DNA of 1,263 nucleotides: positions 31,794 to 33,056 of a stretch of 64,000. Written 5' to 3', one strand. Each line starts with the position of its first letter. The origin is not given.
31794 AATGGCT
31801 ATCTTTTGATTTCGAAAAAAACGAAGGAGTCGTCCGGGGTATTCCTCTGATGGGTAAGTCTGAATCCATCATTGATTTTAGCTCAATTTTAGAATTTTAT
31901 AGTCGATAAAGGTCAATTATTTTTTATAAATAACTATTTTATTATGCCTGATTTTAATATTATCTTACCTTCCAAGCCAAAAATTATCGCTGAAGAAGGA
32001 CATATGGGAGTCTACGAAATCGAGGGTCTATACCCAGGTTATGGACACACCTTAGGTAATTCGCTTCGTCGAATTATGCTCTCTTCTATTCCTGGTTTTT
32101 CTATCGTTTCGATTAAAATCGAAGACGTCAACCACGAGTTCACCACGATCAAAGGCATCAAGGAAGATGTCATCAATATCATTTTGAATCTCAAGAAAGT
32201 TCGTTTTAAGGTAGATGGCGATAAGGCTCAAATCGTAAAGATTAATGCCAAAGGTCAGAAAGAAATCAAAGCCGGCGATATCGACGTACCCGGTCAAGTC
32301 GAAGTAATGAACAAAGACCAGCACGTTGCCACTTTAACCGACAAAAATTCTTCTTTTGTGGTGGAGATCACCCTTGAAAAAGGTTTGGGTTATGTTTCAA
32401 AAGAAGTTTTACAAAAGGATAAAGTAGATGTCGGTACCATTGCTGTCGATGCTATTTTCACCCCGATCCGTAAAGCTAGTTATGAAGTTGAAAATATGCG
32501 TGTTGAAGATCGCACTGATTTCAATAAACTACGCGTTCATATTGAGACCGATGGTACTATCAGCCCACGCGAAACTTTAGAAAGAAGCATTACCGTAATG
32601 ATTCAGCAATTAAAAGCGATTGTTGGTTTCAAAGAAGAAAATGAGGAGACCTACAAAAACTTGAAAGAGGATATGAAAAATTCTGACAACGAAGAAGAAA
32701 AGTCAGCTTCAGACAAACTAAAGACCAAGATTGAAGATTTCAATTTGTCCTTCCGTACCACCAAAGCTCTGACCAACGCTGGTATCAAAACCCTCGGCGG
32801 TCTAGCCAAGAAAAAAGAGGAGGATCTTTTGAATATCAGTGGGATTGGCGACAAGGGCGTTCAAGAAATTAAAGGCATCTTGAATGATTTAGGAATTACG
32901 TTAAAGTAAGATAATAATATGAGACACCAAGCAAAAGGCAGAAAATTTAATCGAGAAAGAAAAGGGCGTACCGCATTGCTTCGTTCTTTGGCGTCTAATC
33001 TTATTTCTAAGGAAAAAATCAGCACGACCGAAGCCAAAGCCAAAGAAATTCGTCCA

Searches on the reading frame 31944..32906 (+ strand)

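Call 91: search_protein_families(library=pfam, proteins=[window:31944-32906:+], max_evalue=0.001)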
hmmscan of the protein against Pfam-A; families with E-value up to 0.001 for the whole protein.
window:31944-32906:+ (321 aa): 5 families
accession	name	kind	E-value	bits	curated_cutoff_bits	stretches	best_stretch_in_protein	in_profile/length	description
PF01000.31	RNA_pol_A_bac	-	6e-29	101.1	33.9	1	57-173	1-119/119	RNA polymerase Rpb3/RpoA insert domain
PF01193.29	RNA_pol_L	-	1.2e-20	73.5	24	1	31-223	5-74/74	RNA polymerase Rpb3/Rpb11 dimerisation domain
PF03118.21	RNA_pol_A_CTD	-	1.9e-16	60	23.8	1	250-314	2-66/67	Bacterial RNA polymerase, alpha chain C terminal domain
PF13656.11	RNA_pol_L_2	-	0.00018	21.6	27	0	194-225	40-71/75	RNA polymerase Rpb3/Rpb11 dimerisation domain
PF14520.12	HHH_5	-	0.00022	22.1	27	1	272-310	14-52/57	Helix-hairpin-helix domain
